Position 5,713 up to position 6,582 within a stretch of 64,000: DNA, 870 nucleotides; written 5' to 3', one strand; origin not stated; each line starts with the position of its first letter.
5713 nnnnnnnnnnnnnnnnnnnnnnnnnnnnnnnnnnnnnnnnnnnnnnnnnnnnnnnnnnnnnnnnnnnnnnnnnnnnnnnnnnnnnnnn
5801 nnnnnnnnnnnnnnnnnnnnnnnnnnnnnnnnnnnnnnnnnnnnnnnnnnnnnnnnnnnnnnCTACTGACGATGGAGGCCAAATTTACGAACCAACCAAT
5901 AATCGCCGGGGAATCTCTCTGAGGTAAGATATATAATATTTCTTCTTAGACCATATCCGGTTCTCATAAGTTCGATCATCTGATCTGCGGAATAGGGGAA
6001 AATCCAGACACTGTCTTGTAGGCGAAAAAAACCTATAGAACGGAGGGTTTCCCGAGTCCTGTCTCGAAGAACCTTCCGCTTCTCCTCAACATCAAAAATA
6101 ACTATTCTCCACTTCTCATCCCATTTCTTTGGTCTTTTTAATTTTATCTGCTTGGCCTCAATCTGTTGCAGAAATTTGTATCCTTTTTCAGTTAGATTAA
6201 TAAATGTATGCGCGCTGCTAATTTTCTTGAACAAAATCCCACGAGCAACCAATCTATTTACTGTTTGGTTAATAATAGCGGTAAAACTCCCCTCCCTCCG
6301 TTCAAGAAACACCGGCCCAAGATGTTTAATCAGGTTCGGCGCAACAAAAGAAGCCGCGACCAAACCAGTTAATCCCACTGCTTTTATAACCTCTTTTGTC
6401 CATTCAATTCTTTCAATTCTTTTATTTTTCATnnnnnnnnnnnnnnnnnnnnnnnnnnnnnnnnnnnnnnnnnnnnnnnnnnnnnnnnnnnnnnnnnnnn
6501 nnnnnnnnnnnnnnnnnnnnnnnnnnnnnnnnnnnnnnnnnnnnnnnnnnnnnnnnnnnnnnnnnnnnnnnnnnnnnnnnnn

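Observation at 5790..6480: wHTH/Cas2-like regulator gene bracketed by identical nested-palindrome operators, one shared with the metG promoter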

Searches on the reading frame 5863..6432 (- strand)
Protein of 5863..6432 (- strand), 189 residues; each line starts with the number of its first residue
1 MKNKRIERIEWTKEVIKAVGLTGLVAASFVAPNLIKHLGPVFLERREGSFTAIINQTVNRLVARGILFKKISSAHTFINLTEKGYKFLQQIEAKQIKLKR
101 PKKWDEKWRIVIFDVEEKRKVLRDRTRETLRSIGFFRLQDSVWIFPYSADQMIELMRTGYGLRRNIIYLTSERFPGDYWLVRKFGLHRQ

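Call 3: search_protein_families(library=pfam, proteins=[window:5863-6432:-], max_evalue=1)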
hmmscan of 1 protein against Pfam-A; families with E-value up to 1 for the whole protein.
window:5863-6432:- (189 aa): 4 families
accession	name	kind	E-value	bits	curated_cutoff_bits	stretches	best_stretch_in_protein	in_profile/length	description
PF20803.2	PaaX_M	-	3.3e-18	66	24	1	102-173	2-73/83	PaaX protein central Cas2-like domain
PF09827.14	CRISPR_Cas2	-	0.0003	21.3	23.8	1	108-157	2-48/74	CRISPR associated protein Cas2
PF07976.19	Phe_hydrox_dim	-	0.073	13.4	24.9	1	86-120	33-69/197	Phenol hydroxylase, C-terminal dimerisation domain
PF21863.2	HTH_67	-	0.095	12.7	27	1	18-94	165-230/268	Helix-turn-helix family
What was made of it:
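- On PaaX family (TIGR02277 / Pfam PaaX, PaaX_M, PaaX_C): E 3.3e-18, 66 bits against a cut-off of 24, residues 102-173 (call 3) No Pfam PaaX N-terminal hit at E <= 1 (call 3). The protein ends at residue 189 with no PaaX_C hit (call 3).
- The protein has no effector domain that could sense methionine or tRNA status (call 3).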

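Call 4: search_protein_families(library=ncbifam, proteins=[window:5863-6432:-], max_evalue=1)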
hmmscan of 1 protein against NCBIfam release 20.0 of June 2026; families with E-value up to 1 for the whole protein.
window:5863-6432:- (189 aa): 2 families
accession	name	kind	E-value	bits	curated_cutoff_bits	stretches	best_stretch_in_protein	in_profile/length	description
TIGR02277.1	PaaX_trns_reg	equivalog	1.6e-11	44.3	264.55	1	53-153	36-133/279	phenylacetic acid degradation operon negative regulatory protein PaaX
TIGR01573.1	cas2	equivalog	3.9e-05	23.8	24.5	1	108-144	2-39/96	CRISPR-associated endonuclease Cas2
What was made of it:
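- On PaaX family (TIGR02277 / Pfam PaaX, PaaX_M, PaaX_C): TIGR02277 scores 44.3 bits against a cut-off of 264.55 (call 4).
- On Cas2 (CRISPR-associated): TIGR01573 scores 23.8 against 24.5 (calls 3, 4).
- On Insertion sequence / transposon: Pfam and NCBIfam give only PaaX_M and Cas2 (calls 3, 4).
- No known transposase or recombinase domain is present (calls 3, 4).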

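Call 11: find_encoding_contigs(protein=window:5866-6432:-, flank=5000, max_places=10)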
Protein window:5866-6432:- (189 aa): 5 contigs read that carry it; 5 places shown.
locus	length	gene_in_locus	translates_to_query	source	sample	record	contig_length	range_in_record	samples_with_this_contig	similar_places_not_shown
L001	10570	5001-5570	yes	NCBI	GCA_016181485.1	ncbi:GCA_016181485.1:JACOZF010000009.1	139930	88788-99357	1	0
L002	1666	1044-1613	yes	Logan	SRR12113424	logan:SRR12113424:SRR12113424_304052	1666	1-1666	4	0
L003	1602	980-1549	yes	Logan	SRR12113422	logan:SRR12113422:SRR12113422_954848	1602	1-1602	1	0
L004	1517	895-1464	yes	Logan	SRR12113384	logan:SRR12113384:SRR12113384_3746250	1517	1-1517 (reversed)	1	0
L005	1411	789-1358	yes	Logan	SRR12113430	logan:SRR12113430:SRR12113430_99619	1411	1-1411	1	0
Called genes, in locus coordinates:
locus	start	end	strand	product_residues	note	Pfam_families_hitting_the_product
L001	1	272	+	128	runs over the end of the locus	-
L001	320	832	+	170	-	PF01988:VIT1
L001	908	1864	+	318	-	-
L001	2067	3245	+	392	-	PF22025:ThiI_fer, PF02926:THUMP, PF06508:QueC (faint), PF02568:ThiI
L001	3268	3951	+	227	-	PF00590:TP_methylase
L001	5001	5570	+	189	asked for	PF20803:PaaX_M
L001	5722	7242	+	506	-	PF00133:tRNA-synt_1, PF01406:tRNA-synt_1e, PF09334:tRNA-synt_1g, PF08264:Anticodon_1 (faint), PF00133:tRNA-synt_1, PF19303:Anticodon_3 (weak)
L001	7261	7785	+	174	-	PF02674:Colicin_V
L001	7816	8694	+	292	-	PF01026:TatD_DNase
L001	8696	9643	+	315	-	PF03741:TerC, PF04332:DUF475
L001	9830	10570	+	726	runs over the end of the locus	-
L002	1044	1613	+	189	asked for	PF20803:PaaX_M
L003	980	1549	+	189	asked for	PF20803:PaaX_M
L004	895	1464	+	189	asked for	PF20803:PaaX_M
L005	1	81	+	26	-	?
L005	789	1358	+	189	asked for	PF20803:PaaX_M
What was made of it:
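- On PaaX family (TIGR02277 / Pfam PaaX, PaaX_M, PaaX_C): The neighbours are rsmI, an ncRNA region, metG, cvpA and tatD (call 11).
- On Cas2 (CRISPR-associated): The neighbours are housekeeping genes (call 11).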

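Call 13: find_homologous_proteins(query=window:5866-6432:-, max_evalue=0.00001)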
Query window:5866-6432:- (189 aa): 12 proteins with E <= 0.00001 among 120 candidates.
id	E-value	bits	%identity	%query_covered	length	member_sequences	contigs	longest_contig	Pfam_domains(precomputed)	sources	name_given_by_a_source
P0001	8.5e-120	416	100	100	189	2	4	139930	PF20803.3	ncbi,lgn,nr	ncbi:hypothetical protein HYT45_03485 [Candidatus Uhrbacteria bacterium]|nr:hypothetical protein [Ca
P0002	1.8e-49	187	46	95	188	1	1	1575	PF20803.3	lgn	-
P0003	4.0e-33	133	41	92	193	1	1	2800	PF20803.3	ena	-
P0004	1.6e-32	131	40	97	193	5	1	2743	PF20803.3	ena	-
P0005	1.0e-30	125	40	91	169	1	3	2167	PF20803.3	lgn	-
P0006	3.7e-28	117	38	91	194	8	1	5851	PF20803.3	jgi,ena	-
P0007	1.1e-24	106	42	83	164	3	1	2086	PF20803.3,PF09827.15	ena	-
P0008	1.2e-24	106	40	88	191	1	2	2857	PF20803.3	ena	-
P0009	1.3e-24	106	40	88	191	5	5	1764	PF20803.3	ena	-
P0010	9.9e-23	99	41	69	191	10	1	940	PF20803.3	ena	-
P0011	1.9e-21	95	35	96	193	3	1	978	PF20803.3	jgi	-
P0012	8.0e-16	77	37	62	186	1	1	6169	PF20803.3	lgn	-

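Call 15: find_related_loci(query=A1, collection=genome_contigs, flank=4000)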
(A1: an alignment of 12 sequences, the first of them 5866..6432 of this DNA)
Query A1 (189 aa) in genome_contigs; peptide patterns used: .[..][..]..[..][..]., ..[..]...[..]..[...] (x = any residue, [..] = any of these).
323 stretches matched a pattern; 283 encode a relative of the query (tblastn E <= 1e-3); the best 80 are kept; 80 distinct loci.
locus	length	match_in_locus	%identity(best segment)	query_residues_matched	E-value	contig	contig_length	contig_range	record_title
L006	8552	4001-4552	43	2-186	2e-47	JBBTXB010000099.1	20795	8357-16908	MAG: Patescibacteria group bacterium isolate H14-bin029_1 H14_bin029_1_000000000099, whole genome shotgun sequence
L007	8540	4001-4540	34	1-186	4e-39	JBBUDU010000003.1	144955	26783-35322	MAG: Patescibacteria group bacterium isolate H41-bin073_1 H41_bin073_1_000000000003, whole genome shotgun sequence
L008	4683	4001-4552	35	4-186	4e-38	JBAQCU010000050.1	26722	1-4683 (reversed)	MAG: Minisyncoccia bacterium isolate MFD12004_ilm_asm_bin23 k127_111403, whole genome shotgun sequence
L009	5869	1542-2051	38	15-187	4e-38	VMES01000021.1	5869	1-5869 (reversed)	MAG: Parcubacteria group bacterium Greene0416_79 Greene041679_scaffold_7464, whole genome shotgun sequence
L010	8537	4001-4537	38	3-186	1e-37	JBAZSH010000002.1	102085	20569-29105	MAG: Candidatus Paceibacterota bacterium isolate SO_2017_GW1_169 NODE_1349_length_102085_cov_1.928255_OW334_2017, whole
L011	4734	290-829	36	4-186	3e-37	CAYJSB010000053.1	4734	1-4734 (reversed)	MAG TPA_asm: uncultured Candidatus Saccharibacteria bacterium isolate ERP125453_co1_310 genome assembly, contig: NODE_24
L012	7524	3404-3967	37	1-188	3e-36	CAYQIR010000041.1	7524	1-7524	MAG TPA_asm: uncultured Candidatus Saccharibacteria bacterium isolate binchicken_co38_1169 genome assembly, contig: NODE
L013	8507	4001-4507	35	15-186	4e-36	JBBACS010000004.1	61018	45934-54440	MAG: Candidatus Paceibacterota bacterium isolate SO_2017_LW1_54 NODE_241_length_61018_cov_1.620174_LW64-88_2017, whole g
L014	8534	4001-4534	34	6-188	9e-36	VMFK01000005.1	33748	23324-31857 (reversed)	MAG: Parcubacteria group bacterium Gr01-1014_56 G01um101456_scaffold_753, whole genome shotgun sequence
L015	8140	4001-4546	32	4-187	6e-36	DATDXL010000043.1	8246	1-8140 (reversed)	MAG TPA_asm: Candidatus Paceibacterota bacterium isolate SMAG_U8138 k141_1618428, whole genome shotgun sequence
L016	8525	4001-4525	38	15-186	4e-35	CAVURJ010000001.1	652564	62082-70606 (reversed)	MAG: Candidatus Moranbacteria bacterium isolate MFD09730.bin.1.17 genome assembly, contig: contig_20098, whole genome sh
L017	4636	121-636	37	13-188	4e-35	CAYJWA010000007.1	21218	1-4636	MAG TPA_asm: uncultured Candidatus Saccharibacteria bacterium isolate ERP125453_co1_235 genome assembly, contig: NODE_23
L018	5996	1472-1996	37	8-187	6e-35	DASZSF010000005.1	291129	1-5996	MAG TPA_asm: Candidatus Paceibacterota bacterium isolate SMAG_U6043 k141_12815, whole genome shotgun sequence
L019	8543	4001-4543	33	6-186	1e-34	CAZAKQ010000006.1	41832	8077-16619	MAG TPA_asm: uncultured Candidatus Saccharibacteria bacterium isolate SRP200020_co3_82 genome assembly, contig: NODE_125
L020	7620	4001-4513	37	13-186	2e-34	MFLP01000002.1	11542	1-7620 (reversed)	MAG: Candidatus Kaiserbacteria bacterium RIFCSPHIGHO2_12_FULL_53_13 rifcsphigho2_12_scaffold_10342, whole genome shotgun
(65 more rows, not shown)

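Call 24: search_protein_representatives(alignment_id=A1)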
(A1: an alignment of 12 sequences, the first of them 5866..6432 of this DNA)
Query: 12 sequences, 191 profile positions. Proteins with E-value up to 0.001 (for the whole library): 6422; up to 1e-10: 3618; up to 1e-30: 1019. The best 150 are listed.
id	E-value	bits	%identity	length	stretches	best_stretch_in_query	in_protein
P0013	2.5e-58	213.4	-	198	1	5-190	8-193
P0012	1.1e-57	211.3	-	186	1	14-186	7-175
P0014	2.1e-56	207.0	-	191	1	5-189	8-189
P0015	3.8e-56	206.2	-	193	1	5-189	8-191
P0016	8.6e-56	205.1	-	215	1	4-189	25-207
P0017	9.1e-56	205.0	-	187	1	5-188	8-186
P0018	2.0e-55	203.9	-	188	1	7-190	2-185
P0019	4.1e-55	202.8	-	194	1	5-188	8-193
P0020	1.5e-54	201.0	-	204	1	5-190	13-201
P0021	2.9e-54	200.1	-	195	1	5-189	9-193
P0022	3.4e-54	199.9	-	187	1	7-188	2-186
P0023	3.7e-54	199.7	-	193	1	1-189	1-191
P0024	4.0e-54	199.6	-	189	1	5-188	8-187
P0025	5.0e-54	199.3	-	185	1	7-188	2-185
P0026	1.5e-53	197.7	-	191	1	3-189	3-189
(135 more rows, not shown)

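Call 29: search_solved_structures(query=A1, max_evalue=1, show_alignments=2)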
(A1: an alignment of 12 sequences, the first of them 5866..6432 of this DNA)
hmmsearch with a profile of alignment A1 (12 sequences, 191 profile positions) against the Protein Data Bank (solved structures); distinct sequences matched with E-value up to 1: 17.
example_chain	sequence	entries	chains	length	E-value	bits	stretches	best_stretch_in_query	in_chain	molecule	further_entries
8a39_AP1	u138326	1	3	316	0.0046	20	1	54-146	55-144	DNA-binding transcriptional repressor of phenylacetic acid degradation, aryl-CoA responsiv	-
2eth_A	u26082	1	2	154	0.027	17.5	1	20-94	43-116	transcriptional regulator, putative, Mar family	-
5xyi_T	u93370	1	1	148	0.04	16.9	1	40-94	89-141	Ribosomal protein S19e, putative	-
4rs8_A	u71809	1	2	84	0.1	15.6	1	47-92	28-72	AspA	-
13ct_A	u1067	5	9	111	0.12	15.4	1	8-84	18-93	Transcriptional regulator, ArsR family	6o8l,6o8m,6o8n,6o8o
6o8k_A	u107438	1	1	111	0.12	15.4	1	8-84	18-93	Transcriptional regulator, ArsR family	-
3exc_X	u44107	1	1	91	0.16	15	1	112-147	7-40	Uncharacterized protein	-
5k1y_C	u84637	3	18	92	0.19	14.7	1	47-96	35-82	AspA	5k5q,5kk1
5k5o_A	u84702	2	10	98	0.21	14.5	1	47-96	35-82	AspA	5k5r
2qvo_A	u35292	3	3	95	0.22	14.5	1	54-94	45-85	Uncharacterized protein AF_1382 | Protein AF_1382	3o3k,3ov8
7l1i_A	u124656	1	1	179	0.3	14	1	47-94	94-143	MarR family multidrug resistance pump transcriptional regulator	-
4asn_A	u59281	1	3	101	0.36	13.8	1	37-92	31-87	TUBR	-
3bja_A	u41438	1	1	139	0.37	13.7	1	14-96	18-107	Transcriptional regulator, MarR family, putative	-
3zpl_A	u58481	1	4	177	0.38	13.7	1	26-93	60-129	PUTATIVE MARR-FAMILY TRANSCRIPTIONAL REPRESSOR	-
6r45_A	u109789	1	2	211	0.4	13.6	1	123-158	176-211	O-GlcNAcase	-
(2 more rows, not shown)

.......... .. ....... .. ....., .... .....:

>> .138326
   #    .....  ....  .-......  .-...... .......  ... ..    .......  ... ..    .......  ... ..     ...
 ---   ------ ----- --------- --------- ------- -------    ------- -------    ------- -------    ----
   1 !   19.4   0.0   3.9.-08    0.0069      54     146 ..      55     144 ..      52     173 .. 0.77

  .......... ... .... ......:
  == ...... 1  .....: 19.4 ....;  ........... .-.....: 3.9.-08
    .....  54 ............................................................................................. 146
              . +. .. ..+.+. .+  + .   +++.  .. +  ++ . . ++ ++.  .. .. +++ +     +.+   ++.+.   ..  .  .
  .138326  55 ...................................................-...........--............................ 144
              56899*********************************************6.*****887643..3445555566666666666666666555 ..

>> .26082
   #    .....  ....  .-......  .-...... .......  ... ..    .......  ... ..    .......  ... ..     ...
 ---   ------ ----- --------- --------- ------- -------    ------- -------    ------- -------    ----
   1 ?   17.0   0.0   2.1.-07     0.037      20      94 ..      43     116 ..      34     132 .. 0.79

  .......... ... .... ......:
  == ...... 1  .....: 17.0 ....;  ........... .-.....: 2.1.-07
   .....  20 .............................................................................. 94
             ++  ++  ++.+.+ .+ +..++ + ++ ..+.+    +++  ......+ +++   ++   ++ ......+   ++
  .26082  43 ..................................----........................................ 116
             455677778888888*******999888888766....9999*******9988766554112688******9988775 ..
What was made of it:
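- Closest known: PaaX, repressor of phenylacetate catabolism. Different: The family keeps the Cas2 signature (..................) that E. coli PaaX has lost (call 29 alignment).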

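Call 37: find_related_loci(query=A1, collection=viral_contigs, flank=4000)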
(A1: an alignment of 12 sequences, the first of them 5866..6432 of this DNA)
Query A1 (189 aa) in viral_contigs; peptide patterns used: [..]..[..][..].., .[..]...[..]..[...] (x = any residue, [..] = any of these).
58 stretches matched a pattern, but none encodes a relative of the query by tblastn (E <= 1e-3).

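Call 38: search_protein_families(library=pfam, alignment_id=A2, max_evalue=0.00001)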
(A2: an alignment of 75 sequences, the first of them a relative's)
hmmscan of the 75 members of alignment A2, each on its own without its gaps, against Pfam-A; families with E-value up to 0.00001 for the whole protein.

A. member 1, L022:1397-2086:+ (230 aa): 0 families

B. families by the number of members that match (of 75 scanned): 93 families (the first 25 are shown)
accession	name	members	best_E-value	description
PF00535.33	Glycos_transf_2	3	1.3e-32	Glycosyl transferase family 2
PF13641.12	Glyco_tranf_2_3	3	2.2e-30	Glycosyltransferase like family 2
PF07733.18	DNA_pol3_alpha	2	4.1e-93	Bacterial DNA polymerase III alpha NTPase domain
PF02481.21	DNA_processg_A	2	1.9e-68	DNA recombination-mediator protein A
PF03690.18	MYG1_exonuc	2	1.9e-63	Uncharacterised protein family (UPF0160)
PF17657.6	DNA_pol3_finger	2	6.6e-55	Bacterial DNA polymerase III alpha subunit finger domain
PF02811.25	PHP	2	1e-50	PHP domain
PF02779.29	Transket_pyr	2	5.7e-44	Transketolase, pyrimidine binding domain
PF14622.11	Ribonucleas_3_3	2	3.6e-40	Ribonuclease-III-like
PF00575.29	S1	2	2.9e-39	S1 RNA binding domain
PF00294.29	PfkB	2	3.9e-32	pfkB family carbohydrate kinase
PF00636.31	Ribonuclease_3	2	4.5e-28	Ribonuclease III domain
PF13632.12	Glyco_trans_2_3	2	3.6e-27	Glycosyl transferase family group 2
PF02780.25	Transketolase_C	2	4.5e-26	Transketolase, C-terminal domain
PF14579.12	HHH_6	2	4.7e-25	Helix-hairpin-helix motif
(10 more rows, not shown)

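Call 39: search_protein_families(library=padloc, proteins=[window:5866-6432:-], max_evalue=1)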
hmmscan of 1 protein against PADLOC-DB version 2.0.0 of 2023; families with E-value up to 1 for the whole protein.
window:5866-6432:- (189 aa): 8 families
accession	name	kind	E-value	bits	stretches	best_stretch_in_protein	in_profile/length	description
PDLC00935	Cas2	-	1e-05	23.8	1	108-144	2-39/96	CRISPR-associated endonuclease Cas2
PDLC01251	Cas2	-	1.2e-05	23.5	1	108-144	2-35/84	"CAS-I,CAS-II,CAS-III,CAS-IV,CAS-V,CAS-VI; acquisition_2"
PDLC01649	Cas2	-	0.0018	16.6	1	108-155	2-46/70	"CAS-I,CAS-II,CAS-III,CAS-IV,CAS-V,CAS-VI; acquisition_2"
PDLC01525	Cas2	-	0.0028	16.3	1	110-155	4-47/90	"CAS-I,CAS-II,CAS-III,CAS-IV,CAS-V,CAS-VI; acquisition_2"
PDLC03871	LmuC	-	0.011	13.7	1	52-103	73-125/156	-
PDLC01756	Cas2g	-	0.026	12.6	1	108-157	5-51/96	-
PDLC02068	Cas2_II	-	0.026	12.2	1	102-144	19-62/137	-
PDLC01338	Cas2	-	0.03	12.8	1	110-155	2-41/76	"CAS-I,CAS-II,CAS-III,CAS-IV,CAS-V,CAS-VI; acquisition_2"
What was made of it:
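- Checked: Cas2 models score just below their cut-offs (PF09827 21.3/23.8; TIGR01573 23.8/24.5; PADLOC Cas2 E 1e-5) (calls 3, 4, 39).
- PADLOC gives no match other than Cas2 models (call 39).
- Tried and rejected: PADLOC gives only Cas2 models (call 39).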

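Call 40: search_protein_families(library=phrogs, proteins=[window:5866-6432:-], max_evalue=1)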
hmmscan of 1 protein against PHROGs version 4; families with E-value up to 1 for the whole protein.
window:5866-6432:- (189 aa): 0 families
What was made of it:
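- No relatives occur in viral contigs or PHROGs (calls 37, 40).
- Tried and rejected: No relatives in IMG/VR and no PHROGs match (calls 37, 40).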
